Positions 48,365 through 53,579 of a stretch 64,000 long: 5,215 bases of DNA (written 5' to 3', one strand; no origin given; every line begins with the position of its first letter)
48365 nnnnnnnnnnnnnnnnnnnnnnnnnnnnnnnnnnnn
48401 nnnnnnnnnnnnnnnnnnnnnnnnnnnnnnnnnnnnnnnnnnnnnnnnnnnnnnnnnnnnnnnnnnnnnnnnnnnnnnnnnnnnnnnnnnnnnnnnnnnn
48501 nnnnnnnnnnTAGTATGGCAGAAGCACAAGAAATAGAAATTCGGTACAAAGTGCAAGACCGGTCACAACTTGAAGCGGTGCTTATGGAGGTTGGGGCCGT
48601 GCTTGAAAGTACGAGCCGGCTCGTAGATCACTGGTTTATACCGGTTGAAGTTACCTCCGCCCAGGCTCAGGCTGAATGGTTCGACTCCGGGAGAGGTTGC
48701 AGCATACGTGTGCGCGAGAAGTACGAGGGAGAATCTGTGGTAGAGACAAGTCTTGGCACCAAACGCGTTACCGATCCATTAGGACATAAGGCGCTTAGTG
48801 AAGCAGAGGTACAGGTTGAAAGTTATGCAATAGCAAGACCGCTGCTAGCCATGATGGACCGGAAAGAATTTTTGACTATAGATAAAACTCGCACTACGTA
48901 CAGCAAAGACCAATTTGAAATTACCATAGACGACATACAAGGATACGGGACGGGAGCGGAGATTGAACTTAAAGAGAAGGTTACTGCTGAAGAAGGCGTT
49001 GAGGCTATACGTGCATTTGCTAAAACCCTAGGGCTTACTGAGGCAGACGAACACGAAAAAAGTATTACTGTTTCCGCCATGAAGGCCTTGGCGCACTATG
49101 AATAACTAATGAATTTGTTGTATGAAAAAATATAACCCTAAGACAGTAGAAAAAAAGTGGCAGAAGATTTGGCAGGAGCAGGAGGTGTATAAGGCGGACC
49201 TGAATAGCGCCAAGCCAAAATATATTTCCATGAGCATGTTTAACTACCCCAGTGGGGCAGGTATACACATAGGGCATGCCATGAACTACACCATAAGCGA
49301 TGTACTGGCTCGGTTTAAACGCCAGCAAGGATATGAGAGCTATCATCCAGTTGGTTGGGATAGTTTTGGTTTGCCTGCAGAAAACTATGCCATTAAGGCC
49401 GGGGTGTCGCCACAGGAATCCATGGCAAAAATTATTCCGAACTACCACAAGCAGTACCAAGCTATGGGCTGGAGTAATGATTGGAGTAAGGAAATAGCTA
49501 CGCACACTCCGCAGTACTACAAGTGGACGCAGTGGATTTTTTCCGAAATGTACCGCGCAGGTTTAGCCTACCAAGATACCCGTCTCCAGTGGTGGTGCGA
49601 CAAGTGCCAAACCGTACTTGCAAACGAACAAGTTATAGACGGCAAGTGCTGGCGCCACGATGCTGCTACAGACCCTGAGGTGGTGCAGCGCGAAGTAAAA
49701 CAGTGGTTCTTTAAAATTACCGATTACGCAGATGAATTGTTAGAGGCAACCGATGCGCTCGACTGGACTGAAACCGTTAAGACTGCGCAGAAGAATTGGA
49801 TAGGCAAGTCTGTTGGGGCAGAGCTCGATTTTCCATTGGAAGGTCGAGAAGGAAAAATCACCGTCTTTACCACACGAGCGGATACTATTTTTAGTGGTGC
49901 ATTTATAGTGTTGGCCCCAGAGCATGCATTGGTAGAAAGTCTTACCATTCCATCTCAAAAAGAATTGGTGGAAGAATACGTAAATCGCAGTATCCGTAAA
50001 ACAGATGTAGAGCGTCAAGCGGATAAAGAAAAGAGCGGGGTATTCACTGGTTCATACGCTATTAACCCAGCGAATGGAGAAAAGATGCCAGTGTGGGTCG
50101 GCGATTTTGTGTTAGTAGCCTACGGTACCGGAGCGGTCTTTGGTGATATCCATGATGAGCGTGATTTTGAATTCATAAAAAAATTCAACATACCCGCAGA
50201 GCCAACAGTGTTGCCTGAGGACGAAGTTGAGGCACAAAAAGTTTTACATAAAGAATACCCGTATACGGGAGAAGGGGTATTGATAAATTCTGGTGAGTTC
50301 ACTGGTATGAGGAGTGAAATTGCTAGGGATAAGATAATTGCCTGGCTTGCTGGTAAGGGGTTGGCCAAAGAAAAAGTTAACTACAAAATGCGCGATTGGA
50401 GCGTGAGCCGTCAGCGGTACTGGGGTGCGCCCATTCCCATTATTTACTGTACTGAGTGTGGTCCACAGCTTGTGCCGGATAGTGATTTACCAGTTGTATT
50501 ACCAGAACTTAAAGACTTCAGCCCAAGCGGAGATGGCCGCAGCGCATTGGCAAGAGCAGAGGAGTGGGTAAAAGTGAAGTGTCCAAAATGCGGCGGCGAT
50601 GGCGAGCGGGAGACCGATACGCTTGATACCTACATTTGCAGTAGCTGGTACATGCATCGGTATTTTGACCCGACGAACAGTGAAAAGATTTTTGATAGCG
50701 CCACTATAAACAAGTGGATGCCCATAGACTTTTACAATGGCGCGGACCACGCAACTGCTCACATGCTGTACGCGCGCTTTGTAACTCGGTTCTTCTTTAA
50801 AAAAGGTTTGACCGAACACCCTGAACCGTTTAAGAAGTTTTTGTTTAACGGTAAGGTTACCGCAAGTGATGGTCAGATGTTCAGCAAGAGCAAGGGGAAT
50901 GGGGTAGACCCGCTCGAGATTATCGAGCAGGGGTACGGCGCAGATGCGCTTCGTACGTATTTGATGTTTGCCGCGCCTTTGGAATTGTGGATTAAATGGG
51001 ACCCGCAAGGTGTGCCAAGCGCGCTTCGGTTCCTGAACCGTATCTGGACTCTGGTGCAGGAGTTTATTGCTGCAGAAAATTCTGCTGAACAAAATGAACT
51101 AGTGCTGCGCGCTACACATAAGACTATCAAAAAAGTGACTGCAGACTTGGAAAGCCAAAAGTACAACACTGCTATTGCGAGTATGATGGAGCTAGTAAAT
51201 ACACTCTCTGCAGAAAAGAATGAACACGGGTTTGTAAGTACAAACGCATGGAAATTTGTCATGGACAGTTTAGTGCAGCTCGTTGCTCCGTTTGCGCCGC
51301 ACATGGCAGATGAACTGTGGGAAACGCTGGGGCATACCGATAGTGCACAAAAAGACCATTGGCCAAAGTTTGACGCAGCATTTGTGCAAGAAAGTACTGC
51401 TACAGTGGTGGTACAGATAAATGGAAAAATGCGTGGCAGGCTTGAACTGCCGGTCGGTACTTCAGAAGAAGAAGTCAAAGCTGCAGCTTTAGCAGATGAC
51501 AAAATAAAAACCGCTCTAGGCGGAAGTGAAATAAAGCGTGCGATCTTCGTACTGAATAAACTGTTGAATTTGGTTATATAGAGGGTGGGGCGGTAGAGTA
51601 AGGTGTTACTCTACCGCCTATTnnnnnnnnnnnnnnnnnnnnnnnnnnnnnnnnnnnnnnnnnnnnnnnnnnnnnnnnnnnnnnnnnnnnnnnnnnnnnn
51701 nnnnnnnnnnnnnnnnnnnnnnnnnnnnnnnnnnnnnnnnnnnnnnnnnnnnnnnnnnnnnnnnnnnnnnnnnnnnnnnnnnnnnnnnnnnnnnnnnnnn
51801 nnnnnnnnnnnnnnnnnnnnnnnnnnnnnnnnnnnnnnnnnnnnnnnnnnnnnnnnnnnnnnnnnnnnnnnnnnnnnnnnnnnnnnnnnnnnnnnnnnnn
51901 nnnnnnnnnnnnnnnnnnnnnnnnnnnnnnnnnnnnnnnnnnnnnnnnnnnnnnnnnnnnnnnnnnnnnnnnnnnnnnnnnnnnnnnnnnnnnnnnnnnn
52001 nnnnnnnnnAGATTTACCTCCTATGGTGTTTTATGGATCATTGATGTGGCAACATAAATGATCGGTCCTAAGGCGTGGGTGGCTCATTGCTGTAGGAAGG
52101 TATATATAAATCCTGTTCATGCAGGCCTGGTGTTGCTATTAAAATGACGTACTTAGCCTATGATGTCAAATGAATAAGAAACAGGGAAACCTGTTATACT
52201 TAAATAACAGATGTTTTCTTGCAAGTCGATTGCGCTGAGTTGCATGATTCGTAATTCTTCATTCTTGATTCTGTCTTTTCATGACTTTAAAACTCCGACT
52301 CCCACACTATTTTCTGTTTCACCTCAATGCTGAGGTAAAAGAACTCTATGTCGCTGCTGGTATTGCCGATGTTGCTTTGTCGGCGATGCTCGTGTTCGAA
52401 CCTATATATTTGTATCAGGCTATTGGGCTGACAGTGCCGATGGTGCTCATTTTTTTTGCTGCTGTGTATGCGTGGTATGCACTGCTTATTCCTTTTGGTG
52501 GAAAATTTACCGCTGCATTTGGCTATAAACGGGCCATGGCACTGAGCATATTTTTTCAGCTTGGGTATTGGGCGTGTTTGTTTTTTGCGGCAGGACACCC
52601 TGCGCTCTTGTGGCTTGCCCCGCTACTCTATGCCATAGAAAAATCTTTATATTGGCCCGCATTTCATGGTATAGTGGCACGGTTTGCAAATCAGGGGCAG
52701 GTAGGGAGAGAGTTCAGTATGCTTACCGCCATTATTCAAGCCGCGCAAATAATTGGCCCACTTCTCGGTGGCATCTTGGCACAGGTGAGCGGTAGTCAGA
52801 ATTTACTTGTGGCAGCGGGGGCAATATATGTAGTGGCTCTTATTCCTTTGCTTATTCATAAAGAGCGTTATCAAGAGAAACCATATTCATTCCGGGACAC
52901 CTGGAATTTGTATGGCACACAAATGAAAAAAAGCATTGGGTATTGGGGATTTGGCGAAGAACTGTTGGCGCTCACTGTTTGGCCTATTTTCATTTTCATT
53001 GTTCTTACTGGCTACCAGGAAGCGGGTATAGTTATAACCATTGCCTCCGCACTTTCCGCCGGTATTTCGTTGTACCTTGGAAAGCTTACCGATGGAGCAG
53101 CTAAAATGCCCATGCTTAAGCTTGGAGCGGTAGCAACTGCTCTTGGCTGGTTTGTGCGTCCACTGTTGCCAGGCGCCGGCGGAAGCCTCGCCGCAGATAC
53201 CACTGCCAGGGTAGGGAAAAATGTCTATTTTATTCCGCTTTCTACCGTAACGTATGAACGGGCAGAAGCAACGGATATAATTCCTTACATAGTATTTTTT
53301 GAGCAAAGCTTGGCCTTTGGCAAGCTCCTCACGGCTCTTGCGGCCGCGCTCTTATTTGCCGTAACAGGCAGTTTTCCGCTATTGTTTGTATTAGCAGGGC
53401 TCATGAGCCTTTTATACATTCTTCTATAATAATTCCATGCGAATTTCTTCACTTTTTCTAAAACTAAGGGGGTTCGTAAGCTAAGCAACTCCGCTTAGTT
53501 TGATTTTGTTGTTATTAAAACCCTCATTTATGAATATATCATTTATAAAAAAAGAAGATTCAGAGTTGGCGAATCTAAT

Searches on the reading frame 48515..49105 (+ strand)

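Call 55: search_protein_families(library=pfam, proteins=[window:48515-49105:+], max_evalue=0.00001)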
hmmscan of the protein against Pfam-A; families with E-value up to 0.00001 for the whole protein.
window:48515-49105:+ (196 aa): 1 family
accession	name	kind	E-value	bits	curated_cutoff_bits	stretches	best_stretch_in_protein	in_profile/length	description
PF01928.26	CYTH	-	1.1e-07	32.4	23.2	1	5-182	2-177/179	CYTH domain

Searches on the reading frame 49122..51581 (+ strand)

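Call 55: search_protein_families(library=pfam, proteins=[window:49122-51581:+], max_evalue=0.00001)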
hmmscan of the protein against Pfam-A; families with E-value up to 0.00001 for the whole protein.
window:49122-51581:+ (819 aa): 4 families
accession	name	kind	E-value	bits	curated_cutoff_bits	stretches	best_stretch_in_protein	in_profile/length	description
PF13603.12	tRNA-synt_1_2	-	1.9e-57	194.2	25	1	224-409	1-184/185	Leucyl-tRNA synthetase, editing domain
PF00133.28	tRNA-synt_1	-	1.8e-48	165.8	22.7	2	12-227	1-225/414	tRNA synthetases class I (I, L, M and V)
PF09334.17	tRNA-synt_1g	-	9.5e-29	100.8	20.1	1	41-177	8-140/391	tRNA synthetases class I (M)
PF08264.19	Anticodon_1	-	1.3e-21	77.5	25.1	1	661-783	4-145/148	Anticodon-binding domain of tRNA ligase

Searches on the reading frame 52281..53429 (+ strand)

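Call 55: search_protein_families(library=pfam, proteins=[window:52281-53429:+], max_evalue=0.00001)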
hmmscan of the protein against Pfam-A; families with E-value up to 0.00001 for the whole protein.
window:52281-53429:+ (382 aa): 1 family
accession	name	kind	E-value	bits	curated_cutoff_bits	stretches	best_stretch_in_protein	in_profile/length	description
PF07690.21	MFS_1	-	6.6e-17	61.9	33.4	1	23-303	2-298/347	Major Facilitator Superfamily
